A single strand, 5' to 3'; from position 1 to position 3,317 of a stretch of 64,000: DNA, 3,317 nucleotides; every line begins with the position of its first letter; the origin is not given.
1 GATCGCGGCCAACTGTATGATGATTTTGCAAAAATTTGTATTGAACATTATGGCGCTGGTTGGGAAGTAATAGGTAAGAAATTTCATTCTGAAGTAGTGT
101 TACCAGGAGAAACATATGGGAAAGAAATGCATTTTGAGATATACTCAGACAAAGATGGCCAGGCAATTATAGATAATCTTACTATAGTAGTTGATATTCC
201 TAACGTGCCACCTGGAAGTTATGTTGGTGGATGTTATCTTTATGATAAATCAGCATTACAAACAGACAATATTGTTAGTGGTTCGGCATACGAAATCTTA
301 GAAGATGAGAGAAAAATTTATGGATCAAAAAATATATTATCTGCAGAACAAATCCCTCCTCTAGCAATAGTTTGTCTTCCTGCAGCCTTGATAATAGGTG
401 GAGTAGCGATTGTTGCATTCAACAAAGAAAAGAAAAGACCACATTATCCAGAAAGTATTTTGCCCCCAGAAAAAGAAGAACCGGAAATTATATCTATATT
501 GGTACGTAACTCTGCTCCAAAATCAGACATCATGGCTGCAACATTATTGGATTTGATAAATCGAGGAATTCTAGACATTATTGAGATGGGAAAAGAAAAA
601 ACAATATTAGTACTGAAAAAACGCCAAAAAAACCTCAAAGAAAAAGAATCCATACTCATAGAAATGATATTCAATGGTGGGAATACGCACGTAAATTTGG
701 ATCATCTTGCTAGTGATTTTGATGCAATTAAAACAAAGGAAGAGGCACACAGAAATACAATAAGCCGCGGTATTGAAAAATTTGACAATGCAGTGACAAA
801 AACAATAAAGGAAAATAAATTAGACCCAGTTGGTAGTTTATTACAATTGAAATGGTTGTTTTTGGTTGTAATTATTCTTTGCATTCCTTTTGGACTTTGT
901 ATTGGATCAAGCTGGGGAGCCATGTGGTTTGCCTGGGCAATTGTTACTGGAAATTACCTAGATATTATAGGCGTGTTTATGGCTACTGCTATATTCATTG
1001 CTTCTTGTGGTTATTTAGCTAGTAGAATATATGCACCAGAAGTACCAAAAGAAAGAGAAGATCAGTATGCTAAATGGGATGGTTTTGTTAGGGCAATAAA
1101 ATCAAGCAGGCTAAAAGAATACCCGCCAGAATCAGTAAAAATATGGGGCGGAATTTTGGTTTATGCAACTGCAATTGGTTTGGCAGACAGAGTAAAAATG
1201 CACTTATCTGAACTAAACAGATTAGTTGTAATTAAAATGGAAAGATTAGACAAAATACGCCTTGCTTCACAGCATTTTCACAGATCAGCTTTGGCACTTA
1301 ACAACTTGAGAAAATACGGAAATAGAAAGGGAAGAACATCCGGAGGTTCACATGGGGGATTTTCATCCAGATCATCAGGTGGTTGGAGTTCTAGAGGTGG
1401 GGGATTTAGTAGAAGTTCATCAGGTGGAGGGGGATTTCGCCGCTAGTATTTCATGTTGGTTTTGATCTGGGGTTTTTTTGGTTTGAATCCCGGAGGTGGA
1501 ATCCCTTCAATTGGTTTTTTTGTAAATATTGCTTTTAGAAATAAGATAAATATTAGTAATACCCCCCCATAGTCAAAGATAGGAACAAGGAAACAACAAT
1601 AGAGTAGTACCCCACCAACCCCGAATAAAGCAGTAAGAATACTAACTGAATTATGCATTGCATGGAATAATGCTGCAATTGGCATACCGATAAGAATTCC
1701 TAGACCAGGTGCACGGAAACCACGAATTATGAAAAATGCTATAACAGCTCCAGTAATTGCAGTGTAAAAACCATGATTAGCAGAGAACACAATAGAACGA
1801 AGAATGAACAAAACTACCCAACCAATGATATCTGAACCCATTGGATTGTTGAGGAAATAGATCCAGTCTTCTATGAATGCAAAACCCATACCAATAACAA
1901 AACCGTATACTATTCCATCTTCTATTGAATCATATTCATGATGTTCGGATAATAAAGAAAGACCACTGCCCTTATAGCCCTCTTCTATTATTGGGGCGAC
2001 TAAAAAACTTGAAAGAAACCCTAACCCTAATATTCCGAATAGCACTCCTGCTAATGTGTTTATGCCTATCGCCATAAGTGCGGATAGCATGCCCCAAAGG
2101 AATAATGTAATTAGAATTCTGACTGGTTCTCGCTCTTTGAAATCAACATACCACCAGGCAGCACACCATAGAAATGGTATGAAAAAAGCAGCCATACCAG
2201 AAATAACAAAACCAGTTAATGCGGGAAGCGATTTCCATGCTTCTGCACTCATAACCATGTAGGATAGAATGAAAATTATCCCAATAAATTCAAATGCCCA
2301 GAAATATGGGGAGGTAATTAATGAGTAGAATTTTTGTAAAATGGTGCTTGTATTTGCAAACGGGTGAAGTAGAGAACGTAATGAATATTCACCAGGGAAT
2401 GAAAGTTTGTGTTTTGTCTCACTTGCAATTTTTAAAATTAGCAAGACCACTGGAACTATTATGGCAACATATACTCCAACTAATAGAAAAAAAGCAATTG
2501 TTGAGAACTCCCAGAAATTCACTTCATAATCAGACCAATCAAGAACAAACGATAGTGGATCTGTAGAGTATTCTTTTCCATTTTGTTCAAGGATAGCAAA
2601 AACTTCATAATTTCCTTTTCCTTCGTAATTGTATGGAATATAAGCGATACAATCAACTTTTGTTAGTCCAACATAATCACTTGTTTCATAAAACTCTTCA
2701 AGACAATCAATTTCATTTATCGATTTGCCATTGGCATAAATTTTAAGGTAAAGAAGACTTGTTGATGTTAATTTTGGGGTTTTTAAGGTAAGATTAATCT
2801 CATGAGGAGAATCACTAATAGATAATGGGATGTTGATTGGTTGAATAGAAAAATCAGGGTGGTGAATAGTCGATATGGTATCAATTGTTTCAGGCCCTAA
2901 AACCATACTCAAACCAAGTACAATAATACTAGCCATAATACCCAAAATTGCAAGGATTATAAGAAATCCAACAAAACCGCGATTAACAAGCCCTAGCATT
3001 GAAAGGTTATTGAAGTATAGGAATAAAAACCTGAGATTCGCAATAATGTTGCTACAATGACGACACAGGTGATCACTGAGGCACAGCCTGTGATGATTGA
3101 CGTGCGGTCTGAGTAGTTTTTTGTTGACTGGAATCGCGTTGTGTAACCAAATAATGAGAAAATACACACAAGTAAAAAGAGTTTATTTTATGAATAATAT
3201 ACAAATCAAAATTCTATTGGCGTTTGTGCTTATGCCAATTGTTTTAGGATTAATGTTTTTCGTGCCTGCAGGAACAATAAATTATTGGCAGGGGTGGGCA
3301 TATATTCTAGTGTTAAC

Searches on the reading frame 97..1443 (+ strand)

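Call 76: search_protein_families(library=pfam, proteins=[window:97-1443:+], max_evalue=0.00001)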
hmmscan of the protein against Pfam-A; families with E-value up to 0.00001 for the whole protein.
window:97-1443:+ (449 aa): 1 family
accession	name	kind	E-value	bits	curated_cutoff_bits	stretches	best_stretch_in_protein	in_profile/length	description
PF20990.2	DUF2207_C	-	4.3e-32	112.2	33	1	123-367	8-244/247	Predicted membrane protein (DUF2207) C-terminal domain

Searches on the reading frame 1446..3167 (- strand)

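Call 76: search_protein_families(library=pfam, proteins=[window:1446-3167:-], max_evalue=0.00001)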
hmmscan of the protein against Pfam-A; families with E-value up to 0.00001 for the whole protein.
window:1446-3167:- (574 aa): 1 family
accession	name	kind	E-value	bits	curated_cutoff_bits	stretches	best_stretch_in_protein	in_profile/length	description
PF13367.11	PrsW-protease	-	4.6e-34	118.1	23.5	1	347-531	1-193/196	PrsW family intramembrane metalloprotease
